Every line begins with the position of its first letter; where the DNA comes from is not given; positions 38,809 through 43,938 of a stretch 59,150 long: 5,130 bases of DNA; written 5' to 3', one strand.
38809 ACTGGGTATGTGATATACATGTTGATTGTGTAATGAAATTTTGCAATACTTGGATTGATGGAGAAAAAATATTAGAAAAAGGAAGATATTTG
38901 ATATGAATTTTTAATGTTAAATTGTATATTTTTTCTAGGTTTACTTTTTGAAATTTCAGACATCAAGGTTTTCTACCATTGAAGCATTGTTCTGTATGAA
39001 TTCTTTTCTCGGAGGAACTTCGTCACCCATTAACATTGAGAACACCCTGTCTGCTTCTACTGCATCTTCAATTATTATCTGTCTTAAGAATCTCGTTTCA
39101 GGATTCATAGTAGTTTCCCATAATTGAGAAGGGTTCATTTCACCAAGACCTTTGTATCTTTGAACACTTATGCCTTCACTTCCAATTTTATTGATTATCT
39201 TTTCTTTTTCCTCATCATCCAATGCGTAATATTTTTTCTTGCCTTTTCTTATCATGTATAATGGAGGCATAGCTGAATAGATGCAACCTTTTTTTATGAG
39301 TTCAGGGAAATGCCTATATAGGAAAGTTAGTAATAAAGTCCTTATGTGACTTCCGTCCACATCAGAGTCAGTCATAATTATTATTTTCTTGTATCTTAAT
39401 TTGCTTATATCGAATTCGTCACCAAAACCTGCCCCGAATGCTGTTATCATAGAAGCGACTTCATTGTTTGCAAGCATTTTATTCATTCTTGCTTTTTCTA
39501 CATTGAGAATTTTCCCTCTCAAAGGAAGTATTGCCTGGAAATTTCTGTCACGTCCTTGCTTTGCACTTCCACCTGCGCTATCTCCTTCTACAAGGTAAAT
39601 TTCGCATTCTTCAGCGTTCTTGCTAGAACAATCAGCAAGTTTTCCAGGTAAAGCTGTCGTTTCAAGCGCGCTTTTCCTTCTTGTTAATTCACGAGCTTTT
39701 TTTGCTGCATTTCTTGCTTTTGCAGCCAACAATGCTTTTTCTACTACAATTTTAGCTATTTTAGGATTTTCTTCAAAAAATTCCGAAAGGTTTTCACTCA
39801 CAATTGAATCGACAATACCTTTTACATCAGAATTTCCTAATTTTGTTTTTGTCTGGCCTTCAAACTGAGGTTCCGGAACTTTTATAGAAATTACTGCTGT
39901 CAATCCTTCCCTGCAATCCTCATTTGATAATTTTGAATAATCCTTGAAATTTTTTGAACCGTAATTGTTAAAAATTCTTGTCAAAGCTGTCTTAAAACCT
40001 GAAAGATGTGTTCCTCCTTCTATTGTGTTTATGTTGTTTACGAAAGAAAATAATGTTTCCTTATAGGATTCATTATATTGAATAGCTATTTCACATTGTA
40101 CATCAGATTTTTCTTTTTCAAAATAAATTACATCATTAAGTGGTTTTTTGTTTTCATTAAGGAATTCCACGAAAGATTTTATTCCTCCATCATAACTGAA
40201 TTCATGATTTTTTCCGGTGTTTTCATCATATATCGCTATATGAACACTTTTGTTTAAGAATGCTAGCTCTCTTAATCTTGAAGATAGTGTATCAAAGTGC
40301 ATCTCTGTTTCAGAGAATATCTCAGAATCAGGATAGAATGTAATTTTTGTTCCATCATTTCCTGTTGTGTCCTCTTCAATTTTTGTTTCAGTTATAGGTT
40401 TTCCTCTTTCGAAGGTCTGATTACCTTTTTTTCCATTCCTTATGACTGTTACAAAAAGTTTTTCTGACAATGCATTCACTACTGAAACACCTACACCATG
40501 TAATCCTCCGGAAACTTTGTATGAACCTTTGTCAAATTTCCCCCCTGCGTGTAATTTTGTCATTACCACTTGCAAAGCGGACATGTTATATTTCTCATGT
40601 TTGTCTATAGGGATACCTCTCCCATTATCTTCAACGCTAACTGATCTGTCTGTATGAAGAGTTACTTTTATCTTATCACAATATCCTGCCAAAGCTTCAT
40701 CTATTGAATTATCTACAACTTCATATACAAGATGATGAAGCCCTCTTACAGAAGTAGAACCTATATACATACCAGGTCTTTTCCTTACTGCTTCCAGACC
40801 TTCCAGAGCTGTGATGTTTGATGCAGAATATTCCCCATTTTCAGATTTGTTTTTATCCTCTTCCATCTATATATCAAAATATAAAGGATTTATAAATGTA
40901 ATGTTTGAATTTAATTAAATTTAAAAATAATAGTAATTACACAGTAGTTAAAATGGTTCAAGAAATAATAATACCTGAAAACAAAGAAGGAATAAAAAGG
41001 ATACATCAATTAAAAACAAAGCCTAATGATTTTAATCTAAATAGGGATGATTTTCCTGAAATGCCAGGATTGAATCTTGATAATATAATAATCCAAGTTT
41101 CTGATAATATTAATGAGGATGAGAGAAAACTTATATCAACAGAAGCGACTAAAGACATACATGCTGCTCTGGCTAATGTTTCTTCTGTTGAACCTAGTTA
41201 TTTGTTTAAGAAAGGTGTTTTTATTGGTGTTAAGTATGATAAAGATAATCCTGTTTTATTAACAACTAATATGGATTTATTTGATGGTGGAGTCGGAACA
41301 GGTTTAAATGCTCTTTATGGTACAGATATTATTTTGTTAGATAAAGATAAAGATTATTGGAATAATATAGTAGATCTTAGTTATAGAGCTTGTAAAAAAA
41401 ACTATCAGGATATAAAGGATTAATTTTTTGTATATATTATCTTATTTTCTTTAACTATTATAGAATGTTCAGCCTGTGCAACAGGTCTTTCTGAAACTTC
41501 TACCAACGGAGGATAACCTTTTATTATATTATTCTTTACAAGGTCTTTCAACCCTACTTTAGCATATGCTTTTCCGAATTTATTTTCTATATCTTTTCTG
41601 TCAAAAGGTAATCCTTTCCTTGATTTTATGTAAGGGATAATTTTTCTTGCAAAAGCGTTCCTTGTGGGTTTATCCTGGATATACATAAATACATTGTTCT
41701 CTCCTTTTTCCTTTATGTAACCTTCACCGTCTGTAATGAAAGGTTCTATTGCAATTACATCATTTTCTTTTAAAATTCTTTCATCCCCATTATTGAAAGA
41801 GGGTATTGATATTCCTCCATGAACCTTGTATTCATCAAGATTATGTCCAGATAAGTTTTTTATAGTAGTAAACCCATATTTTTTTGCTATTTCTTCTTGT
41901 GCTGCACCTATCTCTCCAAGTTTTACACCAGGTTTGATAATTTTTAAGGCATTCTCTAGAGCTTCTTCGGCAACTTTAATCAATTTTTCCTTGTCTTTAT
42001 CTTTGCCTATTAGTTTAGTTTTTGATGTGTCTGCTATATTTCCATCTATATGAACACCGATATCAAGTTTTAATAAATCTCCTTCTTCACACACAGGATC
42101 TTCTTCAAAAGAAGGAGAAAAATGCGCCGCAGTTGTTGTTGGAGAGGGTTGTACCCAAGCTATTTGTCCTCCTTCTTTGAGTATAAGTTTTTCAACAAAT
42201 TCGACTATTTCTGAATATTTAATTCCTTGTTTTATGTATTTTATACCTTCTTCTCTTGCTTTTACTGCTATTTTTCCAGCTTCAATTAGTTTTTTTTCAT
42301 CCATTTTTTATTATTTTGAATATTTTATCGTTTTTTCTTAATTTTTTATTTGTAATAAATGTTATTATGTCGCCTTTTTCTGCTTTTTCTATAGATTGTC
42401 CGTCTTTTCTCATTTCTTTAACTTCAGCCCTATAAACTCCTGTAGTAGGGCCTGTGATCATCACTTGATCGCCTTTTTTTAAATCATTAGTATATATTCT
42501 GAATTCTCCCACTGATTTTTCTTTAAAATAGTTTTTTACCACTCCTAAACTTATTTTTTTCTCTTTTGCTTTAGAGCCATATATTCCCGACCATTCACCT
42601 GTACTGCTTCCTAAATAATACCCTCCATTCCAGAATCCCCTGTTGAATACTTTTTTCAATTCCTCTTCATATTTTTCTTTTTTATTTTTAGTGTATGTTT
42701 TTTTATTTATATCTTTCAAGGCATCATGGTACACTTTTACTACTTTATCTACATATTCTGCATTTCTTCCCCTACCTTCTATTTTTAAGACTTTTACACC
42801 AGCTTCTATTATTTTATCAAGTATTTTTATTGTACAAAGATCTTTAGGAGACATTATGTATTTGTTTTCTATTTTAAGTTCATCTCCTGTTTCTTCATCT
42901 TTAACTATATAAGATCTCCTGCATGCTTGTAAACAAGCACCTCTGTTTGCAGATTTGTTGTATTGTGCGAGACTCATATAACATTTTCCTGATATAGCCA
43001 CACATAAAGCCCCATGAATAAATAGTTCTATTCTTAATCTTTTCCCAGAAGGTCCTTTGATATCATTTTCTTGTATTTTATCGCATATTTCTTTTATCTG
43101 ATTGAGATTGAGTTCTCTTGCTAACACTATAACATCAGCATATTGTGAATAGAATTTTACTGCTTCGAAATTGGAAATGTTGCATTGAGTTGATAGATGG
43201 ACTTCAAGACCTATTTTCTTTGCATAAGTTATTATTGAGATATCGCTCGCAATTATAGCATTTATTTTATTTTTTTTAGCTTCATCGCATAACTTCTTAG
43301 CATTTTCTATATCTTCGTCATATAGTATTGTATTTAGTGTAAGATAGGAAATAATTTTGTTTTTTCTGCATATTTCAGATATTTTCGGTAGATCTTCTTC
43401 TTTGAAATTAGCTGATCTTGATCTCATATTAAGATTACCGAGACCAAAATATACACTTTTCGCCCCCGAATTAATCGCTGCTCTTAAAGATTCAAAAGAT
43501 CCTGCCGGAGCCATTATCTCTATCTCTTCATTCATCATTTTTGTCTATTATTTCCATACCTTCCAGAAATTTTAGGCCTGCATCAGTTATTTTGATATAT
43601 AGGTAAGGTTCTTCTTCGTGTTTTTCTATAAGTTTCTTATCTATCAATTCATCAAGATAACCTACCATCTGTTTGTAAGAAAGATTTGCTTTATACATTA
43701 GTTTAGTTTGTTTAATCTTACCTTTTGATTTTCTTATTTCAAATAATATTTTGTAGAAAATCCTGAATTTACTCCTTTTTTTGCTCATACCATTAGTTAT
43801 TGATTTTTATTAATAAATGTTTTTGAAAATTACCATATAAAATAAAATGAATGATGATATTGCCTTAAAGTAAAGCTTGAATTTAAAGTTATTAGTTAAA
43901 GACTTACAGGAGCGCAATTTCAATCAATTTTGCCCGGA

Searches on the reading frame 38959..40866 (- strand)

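Call 20: search_protein_families(library=pfam, proteins=[window:38959-40866:-], max_evalue=0.00001)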
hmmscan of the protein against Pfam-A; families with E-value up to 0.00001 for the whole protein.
window:38959-40866:- (636 aa): 4 families
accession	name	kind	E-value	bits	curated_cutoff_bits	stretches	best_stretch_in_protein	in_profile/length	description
PF00204.31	DNA_gyraseB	-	8e-61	204.9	27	1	228-393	1-172/173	DNA gyrase B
PF00986.26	DNA_gyraseB_C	-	1.6e-30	105.5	29.8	1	564-625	2-63/63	DNA gyrase B subunit, carboxyl terminus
PF01751.28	Toprim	-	1.8e-19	70.1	23.1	1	422-526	1-86/96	Toprim domain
PF02518.31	HATPase_c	-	4.6e-18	66.1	26.4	1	41-180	4-108/111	Histidine kinase-, DNA gyrase B-, and HSP90-like ATPase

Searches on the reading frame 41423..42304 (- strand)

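Call 3: search_protein_families(library=pfam, proteins=[window:41423-42304:-], max_evalue=0.1)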
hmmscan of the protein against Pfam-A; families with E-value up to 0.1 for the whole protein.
window:41423-42304:- (294 aa): 3 families
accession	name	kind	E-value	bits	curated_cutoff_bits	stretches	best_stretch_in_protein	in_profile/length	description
PF00557.29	Peptidase_M24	-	4e-32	112.1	23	1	5-194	2-195/208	Metallopeptidase family M24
PF25670.1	Phage_tail_C_2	-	0.047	14.2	27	0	143-221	41-106/133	Phage tail protein C-terminal domain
PF16785.10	SMBP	-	0.069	13.8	29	0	84-122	25-63/111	Small metal-binding protein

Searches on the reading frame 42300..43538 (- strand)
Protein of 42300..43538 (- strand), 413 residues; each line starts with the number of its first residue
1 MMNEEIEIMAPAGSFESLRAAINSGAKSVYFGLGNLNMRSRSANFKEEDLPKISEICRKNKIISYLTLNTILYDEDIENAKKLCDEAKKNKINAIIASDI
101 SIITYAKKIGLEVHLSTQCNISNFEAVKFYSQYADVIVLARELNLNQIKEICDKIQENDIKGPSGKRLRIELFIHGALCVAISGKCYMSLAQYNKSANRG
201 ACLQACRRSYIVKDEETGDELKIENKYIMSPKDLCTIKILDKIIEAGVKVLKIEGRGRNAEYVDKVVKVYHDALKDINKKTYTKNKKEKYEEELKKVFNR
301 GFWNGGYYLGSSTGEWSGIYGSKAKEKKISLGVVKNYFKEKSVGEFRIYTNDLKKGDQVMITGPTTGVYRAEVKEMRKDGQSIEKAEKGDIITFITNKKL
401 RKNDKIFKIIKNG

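Call 3: search_protein_families(library=pfam, proteins=[window:42300-43538:-], max_evalue=0.1)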
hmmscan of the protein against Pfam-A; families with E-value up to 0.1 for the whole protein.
window:42300-43538:- (413 aa): 2 families
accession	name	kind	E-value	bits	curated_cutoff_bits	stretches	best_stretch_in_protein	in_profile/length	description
PF01136.24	Peptidase_U32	-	1.8e-68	230.8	22.4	1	78-308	2-228/233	Peptidase family U32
PF16325.11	Peptidase_U32_C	-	7e-05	23.3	28.2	1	332-404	7-80/83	Peptidase family U32 C-terminal domain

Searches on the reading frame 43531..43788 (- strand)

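Call 3: search_protein_families(library=pfam, proteins=[window:43531-43788:-], max_evalue=0.1)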
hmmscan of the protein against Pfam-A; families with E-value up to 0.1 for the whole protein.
window:43531-43788:- (86 aa): 6 families
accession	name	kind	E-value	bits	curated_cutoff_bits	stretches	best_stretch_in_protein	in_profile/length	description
PF14947.12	HTH_45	-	8.5e-17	61.4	25.5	1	4-82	1-73/77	Winged helix-turn-helix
PF14277.12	DUF4364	-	0.00046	20.5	26.9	1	31-76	26-71/162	Domain of unknown function (DUF4364)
PF24409.1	wHTH-PRTase_assc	-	0.015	15.8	27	1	22-78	9-58/83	wHTH-PRTase associated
PF09202.17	Rio2_N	-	0.023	15.5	27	1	6-75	7-74/82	Rio2, N-terminal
PF12320.13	SbcD_C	-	0.033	15.1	24.4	1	43-70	10-33/94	Type 5 capsule protein repressor C-terminal domain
PF01978.25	TrmB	-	0.068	13.5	25.6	1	22-64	20-62/68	Sugar-specific transcriptional regulator TrmB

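Call 5: search_protein_families(library=padloc, proteins=[window:43531-43788:-], max_evalue=0.1)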
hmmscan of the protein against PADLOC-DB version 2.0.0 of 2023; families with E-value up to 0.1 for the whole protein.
window:43531-43788:- (86 aa): 4 families
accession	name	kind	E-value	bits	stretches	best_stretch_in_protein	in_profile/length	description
PDLC02975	WH_III-A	-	8.7e-06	24.1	1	12-76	6-66/103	-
PDLC02974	WH_III-A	-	1.7e-05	23.1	1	14-79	8-66/101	-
PDLC02976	WH_III-A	-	9e-05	21.1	1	14-82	8-71/104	-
PDLC01879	CARF3--CARF_TM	-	0.0054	14.4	1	12-78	159-220/222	-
